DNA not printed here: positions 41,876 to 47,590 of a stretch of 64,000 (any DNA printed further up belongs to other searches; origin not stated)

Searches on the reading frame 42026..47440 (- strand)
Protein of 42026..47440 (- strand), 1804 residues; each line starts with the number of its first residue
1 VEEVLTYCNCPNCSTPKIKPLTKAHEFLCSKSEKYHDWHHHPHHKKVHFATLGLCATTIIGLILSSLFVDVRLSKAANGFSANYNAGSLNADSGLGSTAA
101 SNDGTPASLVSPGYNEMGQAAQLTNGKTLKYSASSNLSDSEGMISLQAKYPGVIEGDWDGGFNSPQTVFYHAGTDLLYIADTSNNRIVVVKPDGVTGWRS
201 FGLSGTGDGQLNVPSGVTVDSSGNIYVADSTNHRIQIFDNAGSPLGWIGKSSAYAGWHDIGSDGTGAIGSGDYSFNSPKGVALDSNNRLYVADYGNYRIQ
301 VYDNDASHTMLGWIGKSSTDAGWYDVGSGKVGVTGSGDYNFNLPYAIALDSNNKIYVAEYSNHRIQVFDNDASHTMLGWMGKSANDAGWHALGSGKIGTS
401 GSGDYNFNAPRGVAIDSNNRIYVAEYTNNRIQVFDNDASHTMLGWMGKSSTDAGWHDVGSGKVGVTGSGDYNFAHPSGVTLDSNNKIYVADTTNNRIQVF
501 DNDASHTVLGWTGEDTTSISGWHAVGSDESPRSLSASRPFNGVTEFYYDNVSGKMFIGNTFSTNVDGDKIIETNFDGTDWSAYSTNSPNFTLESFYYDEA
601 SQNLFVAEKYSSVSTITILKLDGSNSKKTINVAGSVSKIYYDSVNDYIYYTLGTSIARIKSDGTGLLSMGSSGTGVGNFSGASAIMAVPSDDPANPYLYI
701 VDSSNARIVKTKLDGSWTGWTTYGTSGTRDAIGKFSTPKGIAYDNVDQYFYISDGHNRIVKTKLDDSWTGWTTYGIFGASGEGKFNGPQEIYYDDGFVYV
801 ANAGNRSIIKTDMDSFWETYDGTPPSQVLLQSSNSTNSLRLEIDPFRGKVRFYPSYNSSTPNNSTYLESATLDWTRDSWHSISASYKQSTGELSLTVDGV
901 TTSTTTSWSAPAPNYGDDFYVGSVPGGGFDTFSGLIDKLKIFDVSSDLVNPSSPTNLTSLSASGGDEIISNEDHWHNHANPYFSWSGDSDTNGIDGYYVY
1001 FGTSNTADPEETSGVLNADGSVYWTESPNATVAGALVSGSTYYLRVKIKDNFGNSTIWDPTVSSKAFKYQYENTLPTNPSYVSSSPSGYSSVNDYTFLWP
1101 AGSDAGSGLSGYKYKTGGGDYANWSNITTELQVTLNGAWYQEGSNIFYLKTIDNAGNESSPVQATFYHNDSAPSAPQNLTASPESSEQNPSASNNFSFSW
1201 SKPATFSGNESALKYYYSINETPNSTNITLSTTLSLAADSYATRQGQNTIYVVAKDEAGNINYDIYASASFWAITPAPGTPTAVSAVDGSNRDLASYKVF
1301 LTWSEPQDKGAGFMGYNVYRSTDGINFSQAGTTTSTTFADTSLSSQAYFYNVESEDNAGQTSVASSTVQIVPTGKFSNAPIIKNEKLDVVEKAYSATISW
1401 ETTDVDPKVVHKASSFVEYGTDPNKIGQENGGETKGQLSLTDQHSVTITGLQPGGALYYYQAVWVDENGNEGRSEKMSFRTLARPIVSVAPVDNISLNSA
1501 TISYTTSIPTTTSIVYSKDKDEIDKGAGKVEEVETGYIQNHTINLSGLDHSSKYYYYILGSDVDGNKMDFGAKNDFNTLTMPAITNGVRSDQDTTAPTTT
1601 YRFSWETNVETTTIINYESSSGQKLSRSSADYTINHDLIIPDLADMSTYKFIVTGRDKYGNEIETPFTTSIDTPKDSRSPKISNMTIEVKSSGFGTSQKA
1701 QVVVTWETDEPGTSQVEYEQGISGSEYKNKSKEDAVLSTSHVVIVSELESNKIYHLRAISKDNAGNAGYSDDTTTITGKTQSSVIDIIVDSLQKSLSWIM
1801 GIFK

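Call 47: search_protein_families(library=pfam, proteins=[window:42026-47440:-], max_evalue=0.001)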
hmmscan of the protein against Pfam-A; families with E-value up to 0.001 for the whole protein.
window:42026-47440:- (1804 aa): 8 families
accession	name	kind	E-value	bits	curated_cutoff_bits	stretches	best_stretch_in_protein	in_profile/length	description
PF01436.27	NHL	-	6.5e-56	184.1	20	5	211-238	1-28/28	NHL repeat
PF16656.11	Pur_ac_phosph_N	-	7.3e-13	49.3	30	1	1392-1481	11-93/93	Purple acid Phosphatase, N-terminal domain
PF08450.18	SGL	-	1.4e-12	48.2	26.3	1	174-243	145-215/246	SMP-30/Gluconolactonase/LRE-like region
PF01731.26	Arylesterase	-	2.9e-12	47.1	21.3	0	706-754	24-72/86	Arylesterase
PF06739.17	SBBP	-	3.5e-09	36.9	20.5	0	213-233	14-34/38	Beta-propeller repeat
PF25021.1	TEN_NHL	-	5.3e-08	32.7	27.1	0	209-237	139-165/357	Teneurin NHL domain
PF02210.31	Laminin_G_2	-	1.8e-06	28.9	22.9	1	828-936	9-118/126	Laminin G domain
PF25788.1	Ig_Rha78A_N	-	0.00012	22.7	27.4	0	978-1062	17-97/105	Rha78A-like, N-terminal immunoglobulin domain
